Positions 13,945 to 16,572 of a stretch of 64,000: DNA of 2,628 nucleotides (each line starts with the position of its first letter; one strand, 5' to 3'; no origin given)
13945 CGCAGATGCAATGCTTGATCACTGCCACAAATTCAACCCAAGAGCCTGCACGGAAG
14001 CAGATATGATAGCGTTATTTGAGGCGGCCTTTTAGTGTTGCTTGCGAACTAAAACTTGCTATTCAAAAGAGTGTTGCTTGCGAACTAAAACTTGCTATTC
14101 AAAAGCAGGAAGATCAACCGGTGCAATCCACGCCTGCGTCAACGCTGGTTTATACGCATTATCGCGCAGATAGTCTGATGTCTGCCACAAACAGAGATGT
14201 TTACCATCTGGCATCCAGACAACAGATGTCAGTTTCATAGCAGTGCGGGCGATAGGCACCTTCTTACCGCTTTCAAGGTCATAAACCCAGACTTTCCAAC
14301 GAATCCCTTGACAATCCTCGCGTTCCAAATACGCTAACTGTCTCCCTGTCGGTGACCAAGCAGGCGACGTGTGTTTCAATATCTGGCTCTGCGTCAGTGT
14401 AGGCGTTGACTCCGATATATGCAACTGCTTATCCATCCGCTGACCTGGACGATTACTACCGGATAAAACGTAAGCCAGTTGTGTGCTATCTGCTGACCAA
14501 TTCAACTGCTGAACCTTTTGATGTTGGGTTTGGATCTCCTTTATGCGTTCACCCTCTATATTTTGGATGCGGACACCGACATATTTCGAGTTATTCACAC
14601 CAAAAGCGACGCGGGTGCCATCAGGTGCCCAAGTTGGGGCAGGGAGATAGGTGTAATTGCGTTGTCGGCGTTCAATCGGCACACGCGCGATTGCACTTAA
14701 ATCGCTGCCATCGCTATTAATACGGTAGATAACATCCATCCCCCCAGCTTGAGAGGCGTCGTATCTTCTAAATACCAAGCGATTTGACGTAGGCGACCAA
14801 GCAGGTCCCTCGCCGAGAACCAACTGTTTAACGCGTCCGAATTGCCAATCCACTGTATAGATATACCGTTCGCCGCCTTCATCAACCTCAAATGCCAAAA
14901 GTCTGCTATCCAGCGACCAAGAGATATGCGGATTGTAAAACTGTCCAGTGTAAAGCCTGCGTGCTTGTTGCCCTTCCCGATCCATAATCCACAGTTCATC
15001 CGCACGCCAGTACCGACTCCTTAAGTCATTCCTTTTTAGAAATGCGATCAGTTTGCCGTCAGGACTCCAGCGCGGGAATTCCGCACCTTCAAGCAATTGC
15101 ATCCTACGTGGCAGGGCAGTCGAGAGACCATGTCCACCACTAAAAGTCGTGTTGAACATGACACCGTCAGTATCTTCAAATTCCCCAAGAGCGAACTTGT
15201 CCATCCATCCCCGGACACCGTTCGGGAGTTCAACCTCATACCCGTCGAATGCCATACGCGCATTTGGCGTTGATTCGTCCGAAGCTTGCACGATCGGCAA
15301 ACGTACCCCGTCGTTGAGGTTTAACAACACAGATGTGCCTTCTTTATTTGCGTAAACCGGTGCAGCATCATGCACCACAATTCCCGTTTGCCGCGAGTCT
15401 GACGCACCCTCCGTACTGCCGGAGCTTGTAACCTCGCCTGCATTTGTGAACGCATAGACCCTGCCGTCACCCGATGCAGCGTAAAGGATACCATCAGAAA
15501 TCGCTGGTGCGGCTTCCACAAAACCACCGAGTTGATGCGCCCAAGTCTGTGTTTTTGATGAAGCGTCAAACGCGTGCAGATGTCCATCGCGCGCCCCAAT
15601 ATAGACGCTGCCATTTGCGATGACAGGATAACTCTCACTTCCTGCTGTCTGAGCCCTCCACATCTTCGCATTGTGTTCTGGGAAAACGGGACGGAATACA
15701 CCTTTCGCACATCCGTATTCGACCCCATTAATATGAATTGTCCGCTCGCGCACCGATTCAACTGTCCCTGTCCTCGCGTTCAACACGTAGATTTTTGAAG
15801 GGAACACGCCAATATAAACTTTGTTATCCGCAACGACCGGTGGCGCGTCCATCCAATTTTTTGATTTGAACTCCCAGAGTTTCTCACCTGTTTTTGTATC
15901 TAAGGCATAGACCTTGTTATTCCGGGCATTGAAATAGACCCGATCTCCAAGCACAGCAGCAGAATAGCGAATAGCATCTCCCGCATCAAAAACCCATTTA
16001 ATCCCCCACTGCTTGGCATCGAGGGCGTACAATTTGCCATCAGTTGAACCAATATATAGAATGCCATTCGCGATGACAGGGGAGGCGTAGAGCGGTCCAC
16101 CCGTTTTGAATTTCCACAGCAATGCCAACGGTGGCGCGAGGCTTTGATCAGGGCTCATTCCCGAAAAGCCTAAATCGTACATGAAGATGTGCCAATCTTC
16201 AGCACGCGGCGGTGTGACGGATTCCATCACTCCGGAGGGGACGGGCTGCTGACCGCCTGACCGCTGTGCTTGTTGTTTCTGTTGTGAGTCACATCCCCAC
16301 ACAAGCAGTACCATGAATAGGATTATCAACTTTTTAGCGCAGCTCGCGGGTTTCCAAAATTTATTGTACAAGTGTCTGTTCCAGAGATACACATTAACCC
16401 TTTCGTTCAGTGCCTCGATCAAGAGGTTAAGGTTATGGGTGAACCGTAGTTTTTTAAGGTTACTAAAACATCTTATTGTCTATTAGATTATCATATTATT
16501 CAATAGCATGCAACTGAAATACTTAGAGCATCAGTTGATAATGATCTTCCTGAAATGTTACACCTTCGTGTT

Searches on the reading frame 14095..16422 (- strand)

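Call 12: search_protein_families(library=pfam, proteins=[window:14095-16422:-], max_evalue=0.00001)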
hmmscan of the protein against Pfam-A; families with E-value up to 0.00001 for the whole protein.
window:14095-16422:- (775 aa): 7 families
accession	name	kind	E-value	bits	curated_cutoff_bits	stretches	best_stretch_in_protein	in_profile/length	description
PF13360.13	PQQ_2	-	1.4e-27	97.3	27.6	2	101-221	15-140/233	Outer membrane protein assembly factor BamB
PF13570.13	Beta-prop_ACSF4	-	7.2e-26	91.8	133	2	101-221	41-167/329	Beta-alanine-activating enzyme, beta-propeller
PF07676.18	PD40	-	5.4e-19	68.1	20.9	0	448-461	12-25/38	WD40-like Beta Propeller Repeat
PF01011.28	PQQ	-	3.5e-12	46.3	26.7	0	156-191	54-89/595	Glucose/ethanol/alcohol dehydrogenase, beta-propeller domain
PF00930.27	DPPIV_N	-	2.4e-10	40.1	22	0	617-653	25-61/354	Dipeptidyl peptidase IV (DPP IV) N-terminal region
PF25174.1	Beta-prop_THOC3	-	2.2e-09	37.2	305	1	597-750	9-151/272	THOC3 beta-propeller domain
PF25292.1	Beta-prop_CGLA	-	1.5e-06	28.4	26.8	0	168-298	53-182/316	Lambda-carrageenase beta-propeller domain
